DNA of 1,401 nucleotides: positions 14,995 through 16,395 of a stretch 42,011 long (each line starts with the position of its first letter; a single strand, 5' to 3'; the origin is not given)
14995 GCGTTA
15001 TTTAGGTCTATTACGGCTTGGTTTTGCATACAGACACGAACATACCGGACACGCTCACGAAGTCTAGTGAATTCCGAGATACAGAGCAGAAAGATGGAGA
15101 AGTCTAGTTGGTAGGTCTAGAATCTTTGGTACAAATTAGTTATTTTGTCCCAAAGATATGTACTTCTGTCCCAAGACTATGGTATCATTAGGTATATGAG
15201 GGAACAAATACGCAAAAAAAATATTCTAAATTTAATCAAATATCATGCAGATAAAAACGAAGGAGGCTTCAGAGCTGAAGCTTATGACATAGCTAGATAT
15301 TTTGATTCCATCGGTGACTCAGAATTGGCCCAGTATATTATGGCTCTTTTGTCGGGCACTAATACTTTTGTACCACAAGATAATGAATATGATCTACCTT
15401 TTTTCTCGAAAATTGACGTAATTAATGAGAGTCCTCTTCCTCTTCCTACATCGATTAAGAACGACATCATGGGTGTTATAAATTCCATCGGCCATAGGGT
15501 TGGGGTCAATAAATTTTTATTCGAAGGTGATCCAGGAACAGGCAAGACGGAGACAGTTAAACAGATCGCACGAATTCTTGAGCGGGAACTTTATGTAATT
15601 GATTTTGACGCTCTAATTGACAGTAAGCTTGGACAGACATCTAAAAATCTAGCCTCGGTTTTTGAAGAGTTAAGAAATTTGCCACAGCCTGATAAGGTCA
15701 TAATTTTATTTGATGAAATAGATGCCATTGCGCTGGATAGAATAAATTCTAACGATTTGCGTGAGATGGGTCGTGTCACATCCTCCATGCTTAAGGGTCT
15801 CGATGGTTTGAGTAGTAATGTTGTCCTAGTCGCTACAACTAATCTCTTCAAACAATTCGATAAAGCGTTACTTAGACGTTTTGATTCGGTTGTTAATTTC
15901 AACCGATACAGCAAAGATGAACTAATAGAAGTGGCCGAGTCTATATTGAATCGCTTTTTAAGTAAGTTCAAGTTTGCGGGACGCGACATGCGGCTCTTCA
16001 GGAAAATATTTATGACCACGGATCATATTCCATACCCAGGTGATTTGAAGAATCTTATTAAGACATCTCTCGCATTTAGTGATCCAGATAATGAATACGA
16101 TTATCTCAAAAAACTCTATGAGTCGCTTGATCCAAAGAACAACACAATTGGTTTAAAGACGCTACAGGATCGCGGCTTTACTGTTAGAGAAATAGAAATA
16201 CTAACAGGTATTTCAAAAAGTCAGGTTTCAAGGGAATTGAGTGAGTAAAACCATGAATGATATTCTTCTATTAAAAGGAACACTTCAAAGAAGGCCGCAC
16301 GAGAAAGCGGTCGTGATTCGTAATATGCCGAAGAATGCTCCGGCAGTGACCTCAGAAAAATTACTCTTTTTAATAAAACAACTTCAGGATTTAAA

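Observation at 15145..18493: AAA+ ATPase plus cytoplasmic subtilisin-like (S8) protease operon: IetAS-like candidate anti-phage module on an AT-rich island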

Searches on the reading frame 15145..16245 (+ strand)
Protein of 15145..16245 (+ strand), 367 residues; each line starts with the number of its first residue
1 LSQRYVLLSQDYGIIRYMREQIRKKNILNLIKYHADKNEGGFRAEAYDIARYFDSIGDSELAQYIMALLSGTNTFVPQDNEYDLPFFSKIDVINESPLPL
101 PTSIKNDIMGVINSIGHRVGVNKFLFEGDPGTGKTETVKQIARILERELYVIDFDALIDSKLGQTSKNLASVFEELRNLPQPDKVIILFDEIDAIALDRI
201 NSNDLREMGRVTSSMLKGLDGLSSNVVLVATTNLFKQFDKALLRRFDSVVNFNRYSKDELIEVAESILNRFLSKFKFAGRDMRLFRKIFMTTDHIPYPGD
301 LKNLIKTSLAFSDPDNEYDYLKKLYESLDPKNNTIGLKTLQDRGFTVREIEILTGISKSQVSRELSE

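Call 3: search_protein_families(library=padloc, proteins=[window:15145-16245:+], max_evalue=0.01)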
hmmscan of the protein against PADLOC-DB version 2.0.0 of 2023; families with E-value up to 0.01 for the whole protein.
window:15145-16245:+ (367 aa): 9 families
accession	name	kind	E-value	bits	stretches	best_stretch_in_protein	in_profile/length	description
PDLC02196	IetA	-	2.3e-42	143.8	1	25-366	5-369/374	-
PDLC04232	IetA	-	2.6e-31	107.2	1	122-280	117-271/330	-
PDLC02195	IetA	-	1.2e-28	98.6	1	122-293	138-301/395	-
PDLC04231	IetA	-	2.1e-21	74.9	1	122-267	118-259/262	-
PDLC00915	TRIP13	-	1.1e-15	55.8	1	125-276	67-232/302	TRIP13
PDLC00914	TRIP13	-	8e-13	46.5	1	124-270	74-233/302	TRIP13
PDLC03838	DolB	-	1.5e-09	35.6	2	234-276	284-326/375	-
PDLC04606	PDC-M37B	-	0.0017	15.6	0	112-276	166-341/390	-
PDLC04140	mad8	-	0.0026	15.3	1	125-288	31-126/314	mads_8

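Call 4: search_protein_families(library=pfam, proteins=[window:15145-16245:+], max_evalue=0.01)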
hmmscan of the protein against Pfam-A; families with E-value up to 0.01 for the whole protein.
window:15145-16245:+ (367 aa): 7 families
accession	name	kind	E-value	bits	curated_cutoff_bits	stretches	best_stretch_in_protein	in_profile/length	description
PF00004.35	AAA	-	6.5e-26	91.8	21.2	1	125-253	2-130/131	ATPase family associated with various cellular activities (AAA)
PF07728.20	AAA_5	-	2.1e-05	25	22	1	124-246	2-139/139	AAA domain (dynein-related subfamily)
PF07724.20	AAA_2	-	0.0002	21.9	27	1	123-219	5-99/166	AAA domain (Cdc48 subfamily)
PF12774.13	AAA_6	-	0.00035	20.1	25.2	1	127-161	38-72/327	Hydrolytic ATP binding site of dynein motor region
PF13173.12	AAA_14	-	0.0009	19.7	27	1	131-195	12-74/129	AAA domain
PF07726.17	AAA_3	-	0.004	17.5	27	1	125-234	3-112/131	ATPase family associated with various cellular activities (AAA)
PF13191.12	AAA_16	-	0.0073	17.3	32.6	0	128-151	31-55/167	AAA ATPase domain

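Call 5: search_protein_families(library=ncbifam, proteins=[window:15145-16245:+], max_evalue=0.01)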
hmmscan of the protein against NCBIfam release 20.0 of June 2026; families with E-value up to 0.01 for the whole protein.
window:15145-16245:+ (367 aa): 21 families
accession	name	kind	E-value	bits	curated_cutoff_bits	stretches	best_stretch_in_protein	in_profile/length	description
NF042959.1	IteA_antiphage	equivalog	6.8e-35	120.9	510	1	121-283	125-279/367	anti-phage ATPase IteA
TIGR01243.1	CDC48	subfamily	5.9e-14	51.3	802.65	1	124-251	490-618/733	CDC48 family AAA ATPase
NF041006.2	cell_div_CdvC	equivalog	9e-14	51.2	650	1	125-257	138-275/370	cell division protein CdvC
NF003069.1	PRK03992.1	subfamily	2.9e-13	49.7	500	1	124-253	168-300/379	proteasome-activating nucleotidase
TIGR01242.2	TIGR01242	subfamily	5.3e-13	48.7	500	1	124-259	151-289/362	proteasome-activating nucleotidase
NF047748.1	PrtsmActNtasePan1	equivalog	1.6e-11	43.9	750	1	124-254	185-318/405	proteasome-activating nucleotidase Pan1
NF047747.1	PrtsmActNtasePan2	equivalog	7.9e-11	41.8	700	1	124-254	188-321/397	proteasome-activating nucleotidase Pan2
TIGR01241.2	FtsH_fam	equivalog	2e-09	36.8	600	1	124-254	198-331/598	ATP-dependent zinc metalloprotease FtsH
NF003229.0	PRK04195.1-5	equivalog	5.4e-09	35.3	280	1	124-269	47-179/413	replication factor C large subunit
TIGR03689.1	pup_AAA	equivalog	6.8e-07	28.4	504.75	1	125-273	220-379/512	proteasome ATPase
NF008004.0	PRK10733.1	equivalog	9.1e-07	27.2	1008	1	124-249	188-316/644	ATP-dependent zinc metalloprotease FtsH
TIGR02881.1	spore_V_K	equivalog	2.2e-06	26.9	422.95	1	122-290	43-211/261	stage V sporulation protein K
TIGR03922.1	T7SS_EccA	equivalog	5.5e-05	21.9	466.65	1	122-271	313-467/557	type VII secretion AAA-ATPase EccA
TIGR02880.1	cbbX_cfxQ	equivalog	0.0003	20.1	459.25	0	124-151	61-88/284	CbbX protein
TIGR02639.1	ClpA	equivalog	0.00034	19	993.15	0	120-153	486-519/734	ATP-dependent Clp protease ATP-binding subunit ClpA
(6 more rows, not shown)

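Call 27: search_solved_structures(query=window:15196-16245:+, max_evalue=0.0001)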
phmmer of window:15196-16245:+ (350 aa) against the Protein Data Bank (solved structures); distinct sequences matched with E-value up to 0.0001: 244 (the best 60 are shown).
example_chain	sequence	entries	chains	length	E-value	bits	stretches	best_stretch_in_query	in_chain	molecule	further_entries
7wd3_A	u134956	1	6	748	4.5e-24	88.8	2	107-242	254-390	ATPase family gene 2 protein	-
7nku_A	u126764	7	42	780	5.1e-24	88.7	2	107-242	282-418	ATPase family gene 2 protein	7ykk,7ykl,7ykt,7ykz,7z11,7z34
7wbb_A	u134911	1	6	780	3.5e-23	85.9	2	107-242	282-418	AFG2 isoform 1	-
6oaa_B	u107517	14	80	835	3.2e-22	82.8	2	107-233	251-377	Cell division control protein 48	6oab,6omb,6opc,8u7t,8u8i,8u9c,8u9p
8dar_A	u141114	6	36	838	3.2e-22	82.7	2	107-233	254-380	Cell division control protein 48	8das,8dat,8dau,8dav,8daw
6chs_H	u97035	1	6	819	6.1e-22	81.8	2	107-234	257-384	Putative cell division control protein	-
6oa9_A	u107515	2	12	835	8.2e-22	81.4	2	107-233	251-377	Cell division control protein 48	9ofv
7wub_C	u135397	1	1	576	6.5e-20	75.2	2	107-234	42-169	Transitional endoplasmic reticulum ATPase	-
7wub_D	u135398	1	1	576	6.7e-20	75.1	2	107-234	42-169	Transitional endoplasmic reticulum ATPase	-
6mck_A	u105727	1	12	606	8.1e-20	74.9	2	107-234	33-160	Transitional endoplasmic reticulum ATPase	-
7rlh_A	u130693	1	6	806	1.5e-19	74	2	107-233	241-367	Transitional endoplasmic reticulum ATPase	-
9ox9_A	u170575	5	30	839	1.5e-19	74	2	107-231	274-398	vesicle-fusing ATPase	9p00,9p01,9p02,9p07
7rlg_A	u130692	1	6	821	1.6e-19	73.9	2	107-233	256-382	Transitional endoplasmic reticulum ATPase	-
7rlj_A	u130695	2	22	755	1.6e-19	73.9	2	107-233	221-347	Transitional endoplasmic reticulum ATPase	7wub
8yka_A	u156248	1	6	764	1.7e-19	73.8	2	107-233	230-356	Transitional endoplasmic reticulum ATPase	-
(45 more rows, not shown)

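Call 38: find_homologous_proteins(query=window:15196-16245:+, max_evalue=0.00001)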
Query window:15196-16245:+ (350 aa): 6150 proteins with E <= 0.00001 among 8000 candidates; the best 120 are listed.
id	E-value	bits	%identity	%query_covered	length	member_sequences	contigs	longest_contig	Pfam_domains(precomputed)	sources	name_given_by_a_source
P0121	7.8e-224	760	100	100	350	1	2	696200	PF00004.36,PF07728.21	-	-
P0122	3.3e-205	699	90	100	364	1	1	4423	PF07724.21,PF00004.36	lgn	-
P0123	5.8e-200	682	88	100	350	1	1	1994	PF00004.36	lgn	-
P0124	1.5e-197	674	87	100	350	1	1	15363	PF00004.36,PF07728.21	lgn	-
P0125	1.3e-196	671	86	100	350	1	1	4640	PF07724.21,PF00004.36,PF07728.21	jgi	jgi:hypothetical protein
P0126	2.3e-196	670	86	100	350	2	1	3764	PF00004.36,PF07728.21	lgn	-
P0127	4.0e-196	669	87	99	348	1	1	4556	PF07724.21,PF00004.36,PF07728.21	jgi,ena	-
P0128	4.7e-195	666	87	99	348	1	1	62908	PF07724.21,PF00004.36,PF07728.21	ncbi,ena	-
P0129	3.4e-194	663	84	100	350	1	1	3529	PF00004.36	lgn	-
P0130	1.6e-193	661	83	100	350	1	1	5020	PF00004.36,PF07728.21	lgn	-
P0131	2.2e-193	660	84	100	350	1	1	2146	PF00004.36,PF07728.21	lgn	-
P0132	3.4e-193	660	85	99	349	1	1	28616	PF07724.21,PF00004.36,PF07728.21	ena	-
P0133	3.8e-193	659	84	100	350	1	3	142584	PF07724.21,PF00004.36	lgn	-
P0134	9.6e-193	658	84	100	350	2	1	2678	PF00004.36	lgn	-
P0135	1.6e-192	657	83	100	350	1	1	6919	PF07724.21,PF00004.36,PF07728.21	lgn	-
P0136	1.6e-192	657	83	100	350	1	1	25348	PF00004.36,PF07728.21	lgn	-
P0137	9.2e-192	655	82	100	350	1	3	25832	PF00004.36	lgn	-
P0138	9.6e-192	655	84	100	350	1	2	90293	PF07724.21,PF00004.36,PF07728.21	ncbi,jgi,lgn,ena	jgi:hypothetical protein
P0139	4.8e-191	652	85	98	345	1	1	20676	PF07724.21,PF00004.36,PF07728.21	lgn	-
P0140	3.2e-190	650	84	99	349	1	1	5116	PF07724.21,PF00004.36,PF07728.21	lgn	-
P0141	6.0e-190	649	82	99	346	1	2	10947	PF07724.21,PF00004.36,PF07728.21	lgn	-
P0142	9.2e-190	648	83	100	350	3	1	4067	PF00004.36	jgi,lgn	-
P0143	4.8e-189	646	83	100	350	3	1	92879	PF00004.36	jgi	jgi:SpoVK/Ycf46/Vps4 family AAA+-type ATPase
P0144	4.9e-189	646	84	99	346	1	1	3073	PF00004.36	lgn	-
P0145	9.6e-189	645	84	99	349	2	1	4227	PF07724.21,PF00004.36,PF07728.21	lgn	-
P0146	1.1e-188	645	82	100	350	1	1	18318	PF00004.36,PF07728.21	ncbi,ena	-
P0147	2.2e-188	644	82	99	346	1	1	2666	PF00004.36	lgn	-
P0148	3.1e-188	643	84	99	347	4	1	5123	PF00004.36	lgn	-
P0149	2.0e-187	641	81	99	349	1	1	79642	PF07724.21,PF00004.36,PF07728.21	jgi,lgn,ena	-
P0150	2.6e-187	640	82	100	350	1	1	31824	PF00004.36,PF07728.21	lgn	-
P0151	4.0e-187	640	82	100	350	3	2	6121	PF00004.36,PF07728.21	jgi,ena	-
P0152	7.2e-187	639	82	100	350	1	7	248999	PF00004.36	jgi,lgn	jgi:SpoVK/Ycf46/Vps4 family AAA+-type ATPase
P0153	2.8e-186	637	81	99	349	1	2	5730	PF07724.21,PF00004.36,PF07728.21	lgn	-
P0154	8.9e-186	635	82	100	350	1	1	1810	PF00004.36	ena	-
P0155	1.4e-185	634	82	100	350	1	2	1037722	PF07724.21,PF00004.36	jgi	jgi:SpoVK/Ycf46/Vps4 family AAA+-type ATPase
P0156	1.5e-185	634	80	100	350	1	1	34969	PF00004.36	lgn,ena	-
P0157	6.4e-185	632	81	99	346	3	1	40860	PF00004.36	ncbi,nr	ncbi:MAG: ATP-binding protein [Candidatus Azambacteria bacterium]|nr:ATP-binding protein [Candidatus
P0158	7.0e-185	632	81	99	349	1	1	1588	PF07724.21,PF00004.36,PF07728.21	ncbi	-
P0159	7.7e-185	632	82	98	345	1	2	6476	PF07724.21,PF00004.36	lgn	-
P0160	3.1e-184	630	80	100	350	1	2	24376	PF07724.21,PF00004.36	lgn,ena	-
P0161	3.9e-184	630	81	100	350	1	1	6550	PF07724.21,PF00004.36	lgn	-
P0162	4.4e-184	630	80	100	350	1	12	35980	PF07724.21,PF00004.36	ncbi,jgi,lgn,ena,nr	ncbi:MAG: AAA+ family ATPase [Candidatus Nomurabacteria bacterium GW2011_GWA2_42_41]|nr:MAG: AAA+ fa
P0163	6.4e-184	629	82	100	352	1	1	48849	PF07724.21,PF00004.36,PF07728.21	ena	-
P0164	2.1e-183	627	81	100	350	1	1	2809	PF00004.36,PF07728.21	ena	-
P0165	4.4e-183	626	80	99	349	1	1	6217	PF07724.21,PF00004.36,PF07728.21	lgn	-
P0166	1.7e-182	624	80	100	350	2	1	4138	PF00004.36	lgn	-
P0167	3.2e-182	623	79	99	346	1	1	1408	PF00004.36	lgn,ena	-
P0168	4.7e-182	623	81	99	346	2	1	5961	PF00004.36,PF07728.21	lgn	-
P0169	5.5e-182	623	80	99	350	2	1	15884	PF07724.21,PF00004.36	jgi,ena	-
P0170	5.9e-182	623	80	99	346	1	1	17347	PF07724.21,PF00004.36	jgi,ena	-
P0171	8.7e-182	622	80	99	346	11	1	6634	PF00004.36,PF07728.21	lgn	-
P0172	9.0e-182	622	81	100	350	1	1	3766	PF00004.36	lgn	-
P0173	9.1e-182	622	81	100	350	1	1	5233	PF07724.21,PF00004.36,PF07728.21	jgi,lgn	jgi:SpoVK/Ycf46/Vps4 family AAA+-type ATPase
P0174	1.3e-181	621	81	99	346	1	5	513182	PF00004.36,PF07728.21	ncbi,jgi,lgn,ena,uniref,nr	ncbi:MAG: AAA family ATPase [Candidatus Magasanikbacteria bacterium CG10_big_fil_rev_8_21_14_0_10_36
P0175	1.3e-181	621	79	99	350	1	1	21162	PF00004.36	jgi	jgi:SpoVK/Ycf46/Vps4 family AAA+-type ATPase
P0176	1.5e-180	618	79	100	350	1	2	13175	PF07724.21,PF00004.36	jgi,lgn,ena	-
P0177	4.0e-180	617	79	100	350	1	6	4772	PF07724.21,PF00004.36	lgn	-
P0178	9.6e-180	615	78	100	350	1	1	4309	PF07724.21,PF00004.36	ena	-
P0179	1.7e-179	615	79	99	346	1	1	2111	PF00004.36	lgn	-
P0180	2.9e-179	614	78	100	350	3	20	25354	PF07724.21,PF00004.36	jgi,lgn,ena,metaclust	jgi:SpoVK/Ycf46/Vps4 family AAA+-type ATPase|metaclust:\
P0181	3.1e-179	614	78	100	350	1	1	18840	PF07724.21,PF00004.36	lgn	-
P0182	6.3e-179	613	79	100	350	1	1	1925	PF00004.36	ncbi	-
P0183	1.8e-178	611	78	99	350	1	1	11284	PF07724.21,PF00004.36,PF07728.21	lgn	-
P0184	1.9e-178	611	79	99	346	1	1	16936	PF07724.21,PF00004.36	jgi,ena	-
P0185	3.7e-178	610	81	97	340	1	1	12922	PF00004.36,PF07728.21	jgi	-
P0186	4.3e-178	610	78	99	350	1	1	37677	PF07724.21,PF00004.36,PF07728.21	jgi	jgi:hypothetical protein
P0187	5.3e-178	610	77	100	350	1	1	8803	PF07724.21,PF00004.36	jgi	-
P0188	6.1e-178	609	78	99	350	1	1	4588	PF07724.21,PF00004.36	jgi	jgi:hypothetical protein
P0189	7.1e-178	609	77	100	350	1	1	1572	PF07724.21,PF00004.36,PF07728.21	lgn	-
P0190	1.1e-177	609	80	99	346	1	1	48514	PF00004.36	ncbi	-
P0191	1.8e-177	608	77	100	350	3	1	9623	PF00004.36,PF07728.21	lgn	-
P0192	3.1e-177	607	77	100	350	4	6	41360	PF00004.36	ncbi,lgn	-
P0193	3.9e-177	607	77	100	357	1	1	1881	PF07724.21,PF00004.36,PF07728.21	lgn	-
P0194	8.6e-177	606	76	100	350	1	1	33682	PF00004.36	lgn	-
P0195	1.1e-176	605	76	100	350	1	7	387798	PF07724.21,PF00004.36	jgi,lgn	jgi:SpoVK/Ycf46/Vps4 family AAA+-type ATPase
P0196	3.9e-176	603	76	100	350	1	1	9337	PF00004.36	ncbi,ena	-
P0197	4.5e-176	603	77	99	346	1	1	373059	PF00004.36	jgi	-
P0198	5.7e-176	603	77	100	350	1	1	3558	PF00004.36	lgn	-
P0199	7.2e-176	603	79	99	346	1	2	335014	PF00004.36,PF07728.21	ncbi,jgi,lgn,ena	ncbi:MAG: ATP-binding protein [Candidatus Shapirobacteria bacterium]|jgi:Cdc6-like AAA superfamily A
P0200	8.0e-176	602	77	99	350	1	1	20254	PF07724.21,PF00004.36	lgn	-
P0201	8.5e-176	602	77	99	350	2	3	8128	PF07724.21,PF00004.36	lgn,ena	-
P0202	1.2e-175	602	79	98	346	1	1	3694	PF00004.36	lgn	-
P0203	1.2e-175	602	77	100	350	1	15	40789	PF00004.36,PF07728.21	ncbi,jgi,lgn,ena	jgi:Cdc6-like AAA superfamily ATPase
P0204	1.3e-175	602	78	99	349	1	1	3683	PF00004.36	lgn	-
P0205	2.9e-175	601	77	100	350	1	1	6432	PF00004.36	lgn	-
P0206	9.6e-175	599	77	100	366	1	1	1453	PF07724.21,PF00004.36,PF07728.21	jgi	-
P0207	1.1e-174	599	77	99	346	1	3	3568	PF00004.36,PF07728.21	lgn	-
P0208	1.3e-174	598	76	100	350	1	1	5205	PF00004.36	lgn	-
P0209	1.8e-174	598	77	100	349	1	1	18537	PF00004.36,PF07728.21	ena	-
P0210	2.1e-174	598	76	99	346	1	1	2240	PF00004.36,PF07728.21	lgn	-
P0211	2.2e-174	598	77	100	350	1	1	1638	PF00004.36,PF07728.21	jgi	jgi:Cdc6-like AAA superfamily ATPase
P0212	3.0e-174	597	76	99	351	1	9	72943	PF00004.36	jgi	jgi:SpoVK/Ycf46/Vps4 family AAA+-type ATPase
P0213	4.7e-174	597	77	100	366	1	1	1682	PF00004.36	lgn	-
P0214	7.4e-174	596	76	99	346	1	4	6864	PF00004.36,PF07728.21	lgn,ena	-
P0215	1.2e-173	595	75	100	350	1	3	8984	PF07724.21,PF00004.36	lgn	-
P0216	1.2e-173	595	76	100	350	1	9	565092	PF00004.36,PF07728.21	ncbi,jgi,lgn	jgi:Cdc6-like AAA superfamily ATPase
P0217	1.4e-173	595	79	98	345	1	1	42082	PF00004.36,PF07728.21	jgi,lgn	jgi:DNA polymerase III delta prime subunit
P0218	1.5e-173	595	77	99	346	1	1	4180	PF00004.36,PF07728.21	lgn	-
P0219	1.8e-173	595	77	100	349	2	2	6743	PF07724.21,PF00004.36,PF07728.21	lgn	-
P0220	2.3e-173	594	76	99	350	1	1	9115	PF00004.36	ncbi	-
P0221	3.3e-173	594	77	99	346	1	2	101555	PF00004.36,PF07728.21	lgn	-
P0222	4.0e-173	594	76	100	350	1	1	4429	PF00004.36,PF07728.21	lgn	-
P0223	9.2e-173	592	75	100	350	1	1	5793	PF00004.36,PF07728.21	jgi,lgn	-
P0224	1.1e-172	592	76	99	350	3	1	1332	PF07724.21,PF00004.36,PF07728.21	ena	-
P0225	2.6e-172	591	77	98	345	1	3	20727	PF00004.36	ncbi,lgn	-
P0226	5.5e-172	590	76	99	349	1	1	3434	PF00004.36,PF07728.21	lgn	-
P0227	8.1e-172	589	75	99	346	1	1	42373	PF00004.36,PF07728.21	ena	-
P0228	1.1e-171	589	76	99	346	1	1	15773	PF00004.36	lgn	-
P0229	1.8e-171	588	76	100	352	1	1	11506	PF00004.36,PF07728.21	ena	-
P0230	1.9e-171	588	75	99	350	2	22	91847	PF07724.21,PF00004.36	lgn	-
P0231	2.6e-171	588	81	93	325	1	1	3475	PF07724.21,PF00004.36,PF07728.21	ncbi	ncbi:MAG: ATP-binding protein, partial [Janthinobacterium sp.]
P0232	8.5e-171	586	76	99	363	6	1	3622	PF00004.36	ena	-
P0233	4.4e-170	584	73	99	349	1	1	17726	PF00004.36,PF07728.21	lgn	-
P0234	4.8e-170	583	75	99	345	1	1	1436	PF00004.36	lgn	-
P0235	1.3e-169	582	75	99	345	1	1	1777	PF00004.36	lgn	-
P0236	1.7e-169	582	74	99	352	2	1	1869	PF00004.36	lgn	-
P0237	4.7e-169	580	75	98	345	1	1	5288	PF00004.36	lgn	-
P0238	1.6e-168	578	75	99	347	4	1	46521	PF00004.36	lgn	-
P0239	1.9e-168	578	74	99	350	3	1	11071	PF07724.21,PF00004.36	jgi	jgi:hypothetical protein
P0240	2.5e-168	578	73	100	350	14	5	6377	PF07724.21,PF00004.36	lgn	-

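Call 51: predict_structure(alignment_id=A2)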
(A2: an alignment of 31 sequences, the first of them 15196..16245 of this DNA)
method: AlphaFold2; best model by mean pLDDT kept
length: 350 residues; sequences in the alignment: 31
mean_pLDDT: 77.8   pTM: 0.74
mean pLDDT of the five models: 77.8, 74.2, 73.1, 70.9, 64.2
residues with pLDDT >= 90: 51; 70-90: 202; 50-70: 81; < 50: 16
segments of 3 or more residues with pLDDT < 50: 1-5, 55-60
pLDDT, mean of each block of 10 residues (from residue 1): 50 58 58 68 63 51 60 69 83 89 88 85 88 80 64 85 85 76 62 82 86 88 86 90 91 84 89 88 85 84 89 64 87 88 81
secondary structure, 60 per line:
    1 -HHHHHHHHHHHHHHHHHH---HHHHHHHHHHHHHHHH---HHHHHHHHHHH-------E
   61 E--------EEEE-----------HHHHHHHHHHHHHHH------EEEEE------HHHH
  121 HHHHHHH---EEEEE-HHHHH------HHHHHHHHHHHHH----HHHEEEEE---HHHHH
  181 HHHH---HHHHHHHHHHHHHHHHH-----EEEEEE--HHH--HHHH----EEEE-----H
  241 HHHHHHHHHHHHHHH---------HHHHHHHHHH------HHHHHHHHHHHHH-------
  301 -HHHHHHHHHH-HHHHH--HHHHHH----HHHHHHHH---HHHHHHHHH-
elements in order: H2-19 H23-38 H42-52 E70-73 H85-99 E106-110 H117-127 E131-135 H137-141 H148-160 E168-172 H176-184 H188-204 E210-215 H223-226 E231-234 H240-255 H265-274 H281-293 H302-311 H313-317 H320-325 H330-337 H341-349

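Call 53: fold_search(model_id=the predicted structure, library=pdb)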
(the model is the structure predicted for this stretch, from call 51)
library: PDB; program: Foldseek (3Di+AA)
matches with E <= 10: 1838; with E <= 0.001: 1297
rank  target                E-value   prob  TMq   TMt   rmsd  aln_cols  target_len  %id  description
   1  6mat_E                2.6e-09  1.00  0.52  0.33  11.1       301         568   22  Cryo-EM structure of the essential ribosome assembly AAA-ATPase Rix7 (released 2019-02-06)
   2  5zqm                  2.8e-09  1.00  0.49  0.58  11.7       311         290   20  Crystal structure of human katanin AAA ATPase domain complex with ATPgammaS (released 2019-02-27)
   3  7t0v_B                3.5e-09  1.00  0.47  0.30  10.2       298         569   21  CryoEM structure of the crosslinked Rix7 AAA-ATPase (released 2022-03-02)
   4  8xku_E                4.5e-09  1.00  0.51  0.37   4.9       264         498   19  Cryo-EM structure of the Ycf2-FtsHi motor complex from Arabidopsis in ATP-bound state (released 2024-09-11)
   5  6epc_I                4.5e-09  1.00  0.50  0.46   5.2       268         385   21  Ground state 26S proteasome (GS2) (released 2018-02-07)
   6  5l4g_I                6.3e-09  1.00  0.54  0.50   5.2       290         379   21  The human 26S proteasome at 3.9 A (released 2016-09-07)
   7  7swl_C                7.0e-09  1.00  0.48  0.31  10.2       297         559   19  CryoEM structure of the N-terminal-deleted Rix7 AAA-ATPase (released 2022-03-02)
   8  5c18_B                7.0e-09  1.00  0.52  0.27  12.2       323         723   18  p97-delta709-728 in complex with ATP-gamma-S (released 2016-01-13)
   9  5ln3_I                9.4e-09  1.00  0.56  0.54   4.9       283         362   21  The human 26S Proteasome at 6.8 Ang. (released 2017-03-22)
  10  5c18_F                9.4e-09  1.00  0.46  0.24  11.2       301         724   21  p97-delta709-728 in complex with ATP-gamma-S (released 2016-01-13)
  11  9u7r_E                9.9e-09  1.00  0.53  0.53   5.1       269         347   22  Substrate-free human 26S proteasome purified by midnolin, 20S proteasome, RPTs and RPN11 part (released 2026-04-01)
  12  5mp9_I                9.9e-09  1.00  0.52  0.48   8.6       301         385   22  26S proteasome in presence of ATP (s1) (released 2017-03-08)
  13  7t0v_C                9.9e-09  1.00  0.48  0.31   9.7       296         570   21  CryoEM structure of the crosslinked Rix7 AAA-ATPase (released 2022-03-02)
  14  7swl_D                1.0e-08  1.00  0.50  0.33  16.6       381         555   17  CryoEM structure of the N-terminal-deleted Rix7 AAA-ATPase (released 2022-03-02)
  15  7swl_B                1.1e-08  1.00  0.47  0.31  10.1       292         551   21  CryoEM structure of the N-terminal-deleted Rix7 AAA-ATPase (released 2022-03-02)
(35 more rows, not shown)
